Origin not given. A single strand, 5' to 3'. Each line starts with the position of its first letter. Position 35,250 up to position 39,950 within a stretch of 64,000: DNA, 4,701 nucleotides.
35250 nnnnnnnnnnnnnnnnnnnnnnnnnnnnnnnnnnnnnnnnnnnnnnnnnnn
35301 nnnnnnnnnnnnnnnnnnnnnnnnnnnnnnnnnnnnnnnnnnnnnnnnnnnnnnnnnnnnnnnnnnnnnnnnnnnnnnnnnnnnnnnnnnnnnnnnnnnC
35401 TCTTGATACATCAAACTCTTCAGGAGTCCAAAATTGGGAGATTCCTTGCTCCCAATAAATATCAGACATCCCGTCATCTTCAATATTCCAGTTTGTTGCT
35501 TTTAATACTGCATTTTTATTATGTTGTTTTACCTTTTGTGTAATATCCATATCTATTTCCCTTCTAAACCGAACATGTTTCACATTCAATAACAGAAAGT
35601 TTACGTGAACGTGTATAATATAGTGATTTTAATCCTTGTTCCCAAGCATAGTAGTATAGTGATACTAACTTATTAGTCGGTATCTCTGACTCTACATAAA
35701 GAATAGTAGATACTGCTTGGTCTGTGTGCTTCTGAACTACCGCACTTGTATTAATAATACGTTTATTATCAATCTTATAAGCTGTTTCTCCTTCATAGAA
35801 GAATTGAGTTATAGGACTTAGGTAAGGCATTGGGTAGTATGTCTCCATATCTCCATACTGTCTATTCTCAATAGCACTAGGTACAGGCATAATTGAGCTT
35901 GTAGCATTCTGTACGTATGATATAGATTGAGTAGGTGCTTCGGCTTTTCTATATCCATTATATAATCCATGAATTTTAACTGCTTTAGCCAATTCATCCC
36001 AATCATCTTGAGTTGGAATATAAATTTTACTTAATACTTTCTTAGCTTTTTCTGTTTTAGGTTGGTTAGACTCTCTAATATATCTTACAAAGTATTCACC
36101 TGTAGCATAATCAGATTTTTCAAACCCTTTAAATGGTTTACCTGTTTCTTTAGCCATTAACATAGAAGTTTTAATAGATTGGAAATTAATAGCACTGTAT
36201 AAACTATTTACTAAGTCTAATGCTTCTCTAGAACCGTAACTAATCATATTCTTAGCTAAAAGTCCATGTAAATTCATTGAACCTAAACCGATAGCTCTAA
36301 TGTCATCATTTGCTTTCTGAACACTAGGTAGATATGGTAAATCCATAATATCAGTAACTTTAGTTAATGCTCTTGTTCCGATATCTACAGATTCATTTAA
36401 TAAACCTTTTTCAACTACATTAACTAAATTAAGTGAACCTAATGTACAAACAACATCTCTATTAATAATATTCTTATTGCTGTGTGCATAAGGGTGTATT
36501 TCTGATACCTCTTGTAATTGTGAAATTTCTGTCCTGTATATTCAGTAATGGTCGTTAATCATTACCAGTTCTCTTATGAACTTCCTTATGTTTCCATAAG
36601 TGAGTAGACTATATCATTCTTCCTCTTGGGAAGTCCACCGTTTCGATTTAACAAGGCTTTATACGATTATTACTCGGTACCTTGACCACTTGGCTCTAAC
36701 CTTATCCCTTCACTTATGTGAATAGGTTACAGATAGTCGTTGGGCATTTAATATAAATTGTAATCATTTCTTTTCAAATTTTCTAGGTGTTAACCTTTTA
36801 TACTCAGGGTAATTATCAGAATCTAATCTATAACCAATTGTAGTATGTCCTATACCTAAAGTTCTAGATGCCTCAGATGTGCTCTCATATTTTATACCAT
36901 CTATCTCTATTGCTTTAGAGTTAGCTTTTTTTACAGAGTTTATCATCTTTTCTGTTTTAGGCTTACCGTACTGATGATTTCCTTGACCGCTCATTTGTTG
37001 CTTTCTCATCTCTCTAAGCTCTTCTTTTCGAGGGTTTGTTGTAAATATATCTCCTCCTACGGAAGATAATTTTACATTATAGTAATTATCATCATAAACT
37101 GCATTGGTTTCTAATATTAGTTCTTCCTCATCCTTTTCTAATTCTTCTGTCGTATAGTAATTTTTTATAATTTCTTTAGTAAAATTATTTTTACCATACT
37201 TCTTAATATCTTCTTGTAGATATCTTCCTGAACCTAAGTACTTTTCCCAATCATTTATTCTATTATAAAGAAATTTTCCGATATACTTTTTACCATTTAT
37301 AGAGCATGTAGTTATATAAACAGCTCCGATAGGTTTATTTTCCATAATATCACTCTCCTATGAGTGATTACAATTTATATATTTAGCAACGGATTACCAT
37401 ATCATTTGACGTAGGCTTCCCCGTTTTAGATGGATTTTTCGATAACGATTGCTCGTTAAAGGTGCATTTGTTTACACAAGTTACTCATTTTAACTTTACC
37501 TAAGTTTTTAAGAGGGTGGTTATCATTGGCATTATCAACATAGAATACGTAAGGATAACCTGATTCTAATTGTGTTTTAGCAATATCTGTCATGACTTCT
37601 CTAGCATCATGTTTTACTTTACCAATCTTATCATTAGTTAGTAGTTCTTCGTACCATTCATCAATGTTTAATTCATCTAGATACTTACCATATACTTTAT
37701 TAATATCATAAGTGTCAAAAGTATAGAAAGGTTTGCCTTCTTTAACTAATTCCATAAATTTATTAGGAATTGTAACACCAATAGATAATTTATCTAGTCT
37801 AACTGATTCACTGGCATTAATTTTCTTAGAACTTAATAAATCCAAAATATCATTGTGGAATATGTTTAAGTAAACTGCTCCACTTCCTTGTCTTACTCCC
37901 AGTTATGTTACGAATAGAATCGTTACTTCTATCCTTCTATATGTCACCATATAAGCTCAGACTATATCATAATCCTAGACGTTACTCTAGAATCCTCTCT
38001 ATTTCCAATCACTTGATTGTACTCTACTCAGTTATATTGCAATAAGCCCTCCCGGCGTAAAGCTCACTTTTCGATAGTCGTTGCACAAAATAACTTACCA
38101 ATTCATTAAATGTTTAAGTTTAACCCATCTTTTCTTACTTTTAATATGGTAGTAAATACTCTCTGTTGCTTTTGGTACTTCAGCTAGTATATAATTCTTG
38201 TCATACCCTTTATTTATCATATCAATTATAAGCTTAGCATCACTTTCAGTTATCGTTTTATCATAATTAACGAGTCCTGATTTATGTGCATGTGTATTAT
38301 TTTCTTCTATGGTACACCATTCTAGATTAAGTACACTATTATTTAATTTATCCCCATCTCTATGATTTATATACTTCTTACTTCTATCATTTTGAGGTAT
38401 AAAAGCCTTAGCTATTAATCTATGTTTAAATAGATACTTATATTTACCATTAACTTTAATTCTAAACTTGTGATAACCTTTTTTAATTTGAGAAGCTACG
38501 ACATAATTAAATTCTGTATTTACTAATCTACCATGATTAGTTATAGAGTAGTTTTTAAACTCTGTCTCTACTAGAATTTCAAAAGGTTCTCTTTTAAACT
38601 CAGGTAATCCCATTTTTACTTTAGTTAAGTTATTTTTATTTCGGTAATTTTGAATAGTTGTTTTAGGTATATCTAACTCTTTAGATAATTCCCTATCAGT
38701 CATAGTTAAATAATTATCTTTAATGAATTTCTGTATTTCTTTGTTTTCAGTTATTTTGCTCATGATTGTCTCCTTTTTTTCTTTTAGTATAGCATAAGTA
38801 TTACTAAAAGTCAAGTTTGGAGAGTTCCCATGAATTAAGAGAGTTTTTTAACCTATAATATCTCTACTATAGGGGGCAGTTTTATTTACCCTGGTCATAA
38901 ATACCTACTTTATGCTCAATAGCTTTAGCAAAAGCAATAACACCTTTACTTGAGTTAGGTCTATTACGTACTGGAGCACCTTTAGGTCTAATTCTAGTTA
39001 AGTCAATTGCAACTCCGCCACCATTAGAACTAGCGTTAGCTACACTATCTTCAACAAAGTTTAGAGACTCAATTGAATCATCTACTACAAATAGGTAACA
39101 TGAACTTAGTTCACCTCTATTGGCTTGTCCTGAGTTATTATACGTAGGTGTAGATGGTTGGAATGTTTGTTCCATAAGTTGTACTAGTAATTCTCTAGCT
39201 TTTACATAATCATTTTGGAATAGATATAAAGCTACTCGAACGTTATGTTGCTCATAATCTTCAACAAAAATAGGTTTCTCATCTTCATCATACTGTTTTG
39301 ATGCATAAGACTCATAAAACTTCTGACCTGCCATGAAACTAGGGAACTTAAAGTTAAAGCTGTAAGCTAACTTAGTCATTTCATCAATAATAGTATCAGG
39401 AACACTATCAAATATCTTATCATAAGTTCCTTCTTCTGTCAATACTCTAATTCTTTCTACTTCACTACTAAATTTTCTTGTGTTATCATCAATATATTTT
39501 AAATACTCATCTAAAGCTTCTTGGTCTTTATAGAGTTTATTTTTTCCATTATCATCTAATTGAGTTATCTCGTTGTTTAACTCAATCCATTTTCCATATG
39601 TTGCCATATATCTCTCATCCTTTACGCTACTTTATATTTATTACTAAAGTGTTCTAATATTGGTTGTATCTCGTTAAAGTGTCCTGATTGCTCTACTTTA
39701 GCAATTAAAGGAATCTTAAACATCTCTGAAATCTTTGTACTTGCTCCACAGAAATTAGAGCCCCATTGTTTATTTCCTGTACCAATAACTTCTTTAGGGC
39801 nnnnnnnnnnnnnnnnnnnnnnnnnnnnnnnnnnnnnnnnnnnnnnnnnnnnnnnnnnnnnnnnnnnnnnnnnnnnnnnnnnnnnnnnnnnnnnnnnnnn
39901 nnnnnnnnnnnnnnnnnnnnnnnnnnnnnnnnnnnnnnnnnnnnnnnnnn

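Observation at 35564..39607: nrdE interrupted by two group I introns carrying different homing-endonuclease families, the second inside the catalytic NLC|TEI motif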

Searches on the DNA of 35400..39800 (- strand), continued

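Call 16: search_dna_similar(query=window:36533-37473:-, collection=phages, mode=distant, max_rows=60, rows=spread)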
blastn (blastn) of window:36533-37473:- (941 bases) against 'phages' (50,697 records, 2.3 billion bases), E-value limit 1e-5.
Records with a match: 299; places in all: 341; records where one place covers at least 80% of the query: 11.
Best place of each record, by identity: 95-99% 1; 90-95% 3; 80-90% 211; 60-80% 84.
By first word of the organism name: Staphylococcus 213; Vibrio 34; Klebsiella 14; Lactococcus 10; Enterococcus 6; Bacillus 6; Salmonella 4; Brochothrix 3; Pectobacterium 3; Acinetobacter 2; and 4 more.
By host as written in the record: Staphylococcus aureus 79; - 47; Staphylococcus sp. 10; Staphylococcus carnosus TM300 10; Staphylococcus xylosus M1997-2/10 8; Vibrio cholerae 6; Klebsiella pneumoniae K23 6; Staphylococcus epidermidis 5; and 80 more.
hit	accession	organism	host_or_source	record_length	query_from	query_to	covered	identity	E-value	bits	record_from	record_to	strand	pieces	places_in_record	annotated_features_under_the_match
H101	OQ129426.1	Staphylococcus phage vB_SauM_JDF86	Staphylococcus aureus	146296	1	941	100%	95.9%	0e+0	1522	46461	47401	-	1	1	hypothetical protein | ribonucleotide reductase large subunit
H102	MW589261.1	Staphylococcus phage vB-SscS-F1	Mammaliicoccus sciuri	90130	1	941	100%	83.9%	0e+0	1008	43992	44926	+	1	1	endonuclease | ribonucleotide reductase alpha subunit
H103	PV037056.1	Staphylococcus phage Fi4S2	Staphylococcus capitis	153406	1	847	90%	80.9%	0e+0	792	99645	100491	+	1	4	homing endonuclease | ribonucleotide reductase large subunit | hypothetical protein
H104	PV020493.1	Staphylococcus phage RSM-J51Sa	-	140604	1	941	28%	90.3%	2e-72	360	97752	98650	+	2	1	record has no annotation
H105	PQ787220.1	phage ENP2309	sewage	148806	368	937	29%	73.1%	5e-11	145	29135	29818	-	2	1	hypothetical protein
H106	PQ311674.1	Staphylococcus phage CIFT_MFB_MRSA12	Staphylococcus aureus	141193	724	936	23%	80.1%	9e-33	251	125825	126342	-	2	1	none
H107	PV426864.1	Staphylococcus phage CIFT_MFB_MRSA21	Staphylococcus aureus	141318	724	935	23%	76.4%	9e-33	148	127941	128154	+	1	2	intron_gpI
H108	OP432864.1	Staphylococcus phage SapYZU04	Staphylococcus aureus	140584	724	899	19%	84.8%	8e-46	190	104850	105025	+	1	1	none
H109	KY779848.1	Staphylococcus phage qdsa001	Staphylococcus aureus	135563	724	899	19%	84.8%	8e-46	190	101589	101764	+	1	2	none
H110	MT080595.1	Staphylococcus phage vB_SauM_EW41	Staphylococcus carnosus TM300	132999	724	899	19%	84.8%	8e-46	190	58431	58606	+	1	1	record has no annotation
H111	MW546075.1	Staphylococcus phage PM93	-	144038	724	899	19%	84.8%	8e-46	190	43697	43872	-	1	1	none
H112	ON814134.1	Staphylococcus phage vB_SauM-V1SA19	Staphylococcus aureus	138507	724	899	19%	84.8%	8e-46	190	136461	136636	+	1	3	hypothetical protein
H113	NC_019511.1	Staphylococcus phage SA11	Staphylococcus aureus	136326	724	899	19%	84.8%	8e-46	190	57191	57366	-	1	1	none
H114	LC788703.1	Staphylococcus phage phiRNIID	sewage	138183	724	899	19%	84.8%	8e-46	190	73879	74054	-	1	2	none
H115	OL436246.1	Staphylococcus phage vB_SauM-HM01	Staphylococcus aureus ATCC 12598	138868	724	899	19%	84.3%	4e-44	186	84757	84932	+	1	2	none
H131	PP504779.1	Brochothrix phage BtpYZU04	Brochothrix thermosphacta Bt-YZU01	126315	858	941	9%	78.8%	2e-8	66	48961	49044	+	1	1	ribonucleotide reductase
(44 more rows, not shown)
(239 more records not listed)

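Call 29: get_annotated_region(hit=H102, flank=600)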
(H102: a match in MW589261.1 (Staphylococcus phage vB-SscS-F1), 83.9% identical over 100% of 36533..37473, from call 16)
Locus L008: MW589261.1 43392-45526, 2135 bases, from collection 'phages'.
description: Staphylococcus phage vB-SscS-F1, complete genome.
organism: Staphylococcus phage vB-SscS-F1 (NCBI taxid 2812861)
taxonomy: Viruses; Duplodnaviria; Heunggongvirae; Uroviricota; Caudoviricetes; Sextaecvirus
host: Mammaliicoccus sciuri; source: sewage samples; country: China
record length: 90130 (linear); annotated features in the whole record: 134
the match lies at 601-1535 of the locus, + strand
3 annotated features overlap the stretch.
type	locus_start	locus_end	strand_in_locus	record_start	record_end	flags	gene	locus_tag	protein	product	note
CDS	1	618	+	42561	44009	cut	-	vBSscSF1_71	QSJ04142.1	ribonucleotide reductase alpha subunit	-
CDS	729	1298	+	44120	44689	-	-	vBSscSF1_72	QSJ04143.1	endonuclease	-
CDS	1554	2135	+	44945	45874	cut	-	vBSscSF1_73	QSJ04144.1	ribonucleotide reductase alpha subunit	-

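Call 30: get_annotated_region(hit=H103, flank=600)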
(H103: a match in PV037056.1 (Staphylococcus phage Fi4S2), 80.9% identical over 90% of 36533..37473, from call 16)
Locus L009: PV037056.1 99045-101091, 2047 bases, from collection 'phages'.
description: Staphylococcus phage Fi4S2, complete genome.
organism: Staphylococcus phage Fi4S2 (NCBI taxid 3401601)
taxonomy: Viruses; Duplodnaviria; Heunggongvirae; Uroviricota; Caudoviricetes
host: Staphylococcus capitis; source: waste water; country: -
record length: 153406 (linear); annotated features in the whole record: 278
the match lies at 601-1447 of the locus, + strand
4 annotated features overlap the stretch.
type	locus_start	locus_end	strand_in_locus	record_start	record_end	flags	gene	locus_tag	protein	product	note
CDS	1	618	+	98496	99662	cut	-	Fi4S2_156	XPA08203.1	ribonucleotide reductase large subunit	-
CDS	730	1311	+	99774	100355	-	-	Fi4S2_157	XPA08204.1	homing endonuclease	-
CDS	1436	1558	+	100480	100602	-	-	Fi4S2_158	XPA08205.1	hypothetical protein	-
CDS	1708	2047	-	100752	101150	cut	-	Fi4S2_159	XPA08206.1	tail tube protein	-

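Call 31: get_annotated_region(hit=H104, flank=600)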
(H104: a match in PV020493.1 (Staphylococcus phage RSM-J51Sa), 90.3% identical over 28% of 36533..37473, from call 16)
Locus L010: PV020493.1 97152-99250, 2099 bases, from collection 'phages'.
description: UNVERIFIED: Staphylococcus phage RSM-J51Sa contig_1, partial genome.
organism: Staphylococcus phage RSM-J51Sa (NCBI taxid 3401081)
taxonomy: Viruses; Duplodnaviria; Heunggongvirae; Uroviricota; Caudoviricetes; Herelleviridae; Twortvirinae; Baoshanvirus
host: -; source: -; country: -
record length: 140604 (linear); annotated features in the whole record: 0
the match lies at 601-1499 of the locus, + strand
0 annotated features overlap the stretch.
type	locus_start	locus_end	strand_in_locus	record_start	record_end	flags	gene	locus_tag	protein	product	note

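Call 32: get_annotated_region(hit=H45, flank=600)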
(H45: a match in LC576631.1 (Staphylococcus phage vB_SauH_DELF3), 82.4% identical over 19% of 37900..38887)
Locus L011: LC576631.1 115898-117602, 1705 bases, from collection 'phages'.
description: Staphylococcus phage vB_SauH_DELF3 DNA, complete sequence.
organism: Staphylococcus phage vB_SauH_DELF3 (NCBI taxid 2766478)
taxonomy: Viruses; Duplodnaviria; Heunggongvirae; Uroviricota; Caudoviricetes; Herelleviridae; Twortvirinae; Silviavirus
host: Staphylococcus aureus; source: -; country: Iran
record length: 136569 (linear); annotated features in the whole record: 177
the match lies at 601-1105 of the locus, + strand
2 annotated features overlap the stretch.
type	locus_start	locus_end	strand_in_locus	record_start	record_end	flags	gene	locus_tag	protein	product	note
CDS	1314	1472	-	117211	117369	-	-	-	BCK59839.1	hypothetical protein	DELF3_Ep144; ORF144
CDS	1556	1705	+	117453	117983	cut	-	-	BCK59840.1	sensor histidine kinase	DELF3_Ep145; ORF145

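Call 33: get_annotated_region(hit=H46, flank=600)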
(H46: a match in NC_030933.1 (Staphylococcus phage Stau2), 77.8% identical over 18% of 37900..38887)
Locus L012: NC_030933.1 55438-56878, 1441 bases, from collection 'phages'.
description: Staphylococcus phage Stau2, complete genome.
organism: Staphylococcus phage Stau2 (NCBI taxid 1200862)
taxonomy: Viruses; Duplodnaviria; Heunggongvirae; Uroviricota; Caudoviricetes; Herelleviridae; Twortvirinae; Silviavirus; Silviavirus stau2
host: Staphylococcus aureus; source: -; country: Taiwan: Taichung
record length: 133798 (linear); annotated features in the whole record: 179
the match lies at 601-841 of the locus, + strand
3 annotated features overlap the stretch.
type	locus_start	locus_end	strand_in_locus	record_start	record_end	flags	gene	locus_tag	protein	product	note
CDS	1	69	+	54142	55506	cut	-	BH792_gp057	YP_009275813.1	tail fiber protein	ORF56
CDS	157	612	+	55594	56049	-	-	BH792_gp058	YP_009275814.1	DNA helicase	ORF57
CDS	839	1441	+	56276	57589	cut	-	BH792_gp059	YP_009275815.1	DNA helicase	ORF58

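Call 62: get_annotated_region(hit=H101, flank=1500)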
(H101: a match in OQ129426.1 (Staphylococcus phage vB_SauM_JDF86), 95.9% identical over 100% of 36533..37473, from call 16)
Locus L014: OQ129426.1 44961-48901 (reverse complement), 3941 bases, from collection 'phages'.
description: Staphylococcus phage vB_SauM_JDF86, complete genome.
organism: Staphylococcus phage vB_SauM_JDF86 (NCBI taxid 3038179)
taxonomy: Viruses; Duplodnaviria; Heunggongvirae; Uroviricota; Caudoviricetes; Herelleviridae; Twortvirinae; Baoshanvirus
host: Staphylococcus aureus; source: sewage; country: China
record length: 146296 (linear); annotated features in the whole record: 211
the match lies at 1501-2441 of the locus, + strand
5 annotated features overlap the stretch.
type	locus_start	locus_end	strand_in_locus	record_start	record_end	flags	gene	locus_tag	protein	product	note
CDS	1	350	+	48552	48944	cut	-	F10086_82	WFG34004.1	hypothetical protein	ORF099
CDS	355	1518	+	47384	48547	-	-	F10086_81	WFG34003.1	ribonucleotide reductase large subunit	-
CDS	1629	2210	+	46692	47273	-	-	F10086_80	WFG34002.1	hypothetical protein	hypothetical protein pSco10_64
CDS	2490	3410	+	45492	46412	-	-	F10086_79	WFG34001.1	putative ribonucleotide reductase large subunit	-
CDS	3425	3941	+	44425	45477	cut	-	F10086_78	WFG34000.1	putative ribonucleotide reductase minor subunit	-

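Call 77: get_annotated_region(hit=H131, flank=1600)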
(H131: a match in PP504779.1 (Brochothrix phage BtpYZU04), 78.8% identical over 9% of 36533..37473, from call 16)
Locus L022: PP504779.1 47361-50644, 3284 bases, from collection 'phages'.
description: Brochothrix phage BtpYZU04, complete genome.
organism: Brochothrix phage BtpYZU04 (NCBI taxid 3134717)
taxonomy: Viruses; Duplodnaviria; Heunggongvirae; Uroviricota; Caudoviricetes; Herelleviridae; Klumppvirus
host: Brochothrix thermosphacta Bt-YZU01; source: rotten pork sewage; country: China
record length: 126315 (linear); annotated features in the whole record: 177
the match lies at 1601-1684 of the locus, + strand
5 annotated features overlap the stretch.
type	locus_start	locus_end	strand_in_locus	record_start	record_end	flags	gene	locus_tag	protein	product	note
CDS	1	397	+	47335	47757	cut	-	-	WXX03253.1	ribonucleotide reductase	ORF45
CDS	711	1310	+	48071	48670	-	-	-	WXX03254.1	ribonucleotide reductase of class Ib (aerobic) alpha subunit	ORF46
CDS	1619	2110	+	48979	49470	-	-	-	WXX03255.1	ribonucleotide reductase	ORF47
CDS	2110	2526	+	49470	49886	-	-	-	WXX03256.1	hypothetical protein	ORF48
CDS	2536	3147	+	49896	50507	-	-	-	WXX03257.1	ribonucleotide reductase of class Ib (aerobic) beta subunit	ORF49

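Call 86: search_dna_similar(query=window:37900-38887:-, collection=phages, mode=distant, max_rows=14, rows=best)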
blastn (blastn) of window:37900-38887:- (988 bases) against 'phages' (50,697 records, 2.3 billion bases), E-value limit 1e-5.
Records with a match: 253; places in all: 387; records where one place covers at least 80% of the query: 11.
Best place of each record, by identity: 95-99% 1; 90-95% 24; 80-90% 59; 60-80% 169.
By first word of the organism name: Staphylococcus 151; Enterococcus 33; Bacillus 11; Bacteroides 10; Lactococcus 9; Prevotella 9; Listeria 7; Vibrio 4; uncultured 4; Twortvirus 2; and 8 more.
By host as written in the record: Staphylococcus aureus 33; - 28; Staphylococcus carnosus TM300 14; Staphylococcus xylosus M1997-2/10 9; Staphylococcus sp. 9; Enterococcus faecalis 9; Prevotella sp. 9; Bacteroides intestinalis DSM 108646 8; and 78 more.
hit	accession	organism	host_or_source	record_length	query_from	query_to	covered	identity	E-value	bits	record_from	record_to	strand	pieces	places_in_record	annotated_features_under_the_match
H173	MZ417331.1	Staphylococcus phage PG-2021_35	Staphylococcus xylosus M1997-2/10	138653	1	988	100%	96.5%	0e+0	1621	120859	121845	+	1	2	record has no annotation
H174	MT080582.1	Staphylococcus phage vB_SauM_EW1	Staphylococcus carnosus TM300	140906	1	988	100%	94.7%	0e+0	1546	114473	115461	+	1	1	record has no annotation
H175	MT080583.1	Staphylococcus phage vB_SauM_EW13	Staphylococcus carnosus TM300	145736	1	988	100%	94.7%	0e+0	1546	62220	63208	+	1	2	record has no annotation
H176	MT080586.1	Staphylococcus phage vB_SauM_EW2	Staphylococcus carnosus TM300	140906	1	988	100%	94.7%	0e+0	1546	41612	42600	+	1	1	record has no annotation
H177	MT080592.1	Staphylococcus phage vB_SauM_EW3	Staphylococcus carnosus TM300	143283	1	988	100%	94.7%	0e+0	1546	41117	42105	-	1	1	record has no annotation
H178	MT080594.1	Staphylococcus phage vB_SauM_EW4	Staphylococcus carnosus TM300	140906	1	988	100%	94.7%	0e+0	1546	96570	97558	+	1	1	record has no annotation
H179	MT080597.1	Staphylococcus phage vB_SauM_EW5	Staphylococcus carnosus TM300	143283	1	988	100%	94.7%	0e+0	1546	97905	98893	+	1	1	record has no annotation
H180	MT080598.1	Staphylococcus phage vB_SauM_EW6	Staphylococcus carnosus TM300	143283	1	988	100%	94.7%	0e+0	1546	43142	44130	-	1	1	record has no annotation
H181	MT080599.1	Staphylococcus phage vB_SauM_EW7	Staphylococcus carnosus TM300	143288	1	988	100%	94.7%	0e+0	1546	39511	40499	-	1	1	record has no annotation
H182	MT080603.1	Staphylococcus phage vB_SauM_EW9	Staphylococcus carnosus TM300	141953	1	988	100%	94.7%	0e+0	1546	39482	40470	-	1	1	record has no annotation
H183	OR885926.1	Staphylococcus phage 184DA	Staphylococcus sp.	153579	1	988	100%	94.6%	0e+0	1542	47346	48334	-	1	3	HNH endonuclease | hypothetical protein (x2) | ribonucleotide reductase large subunit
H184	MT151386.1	Staphylococcus phage Twort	Staphylococcus hyicus DSM-17421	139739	1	988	45%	76.5%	6e-42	301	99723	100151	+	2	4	ribonucleotide reductase of class Ib (aerobic), alpha subunit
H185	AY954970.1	Staphylococcus phage Twort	-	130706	1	988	45%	76.5%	6e-42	301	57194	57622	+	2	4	ORF045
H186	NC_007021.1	Staphylococcus phage Twort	Staphylococcus aureus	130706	1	988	45%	76.5%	6e-42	301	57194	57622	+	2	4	ribonucleotide reductase large subunit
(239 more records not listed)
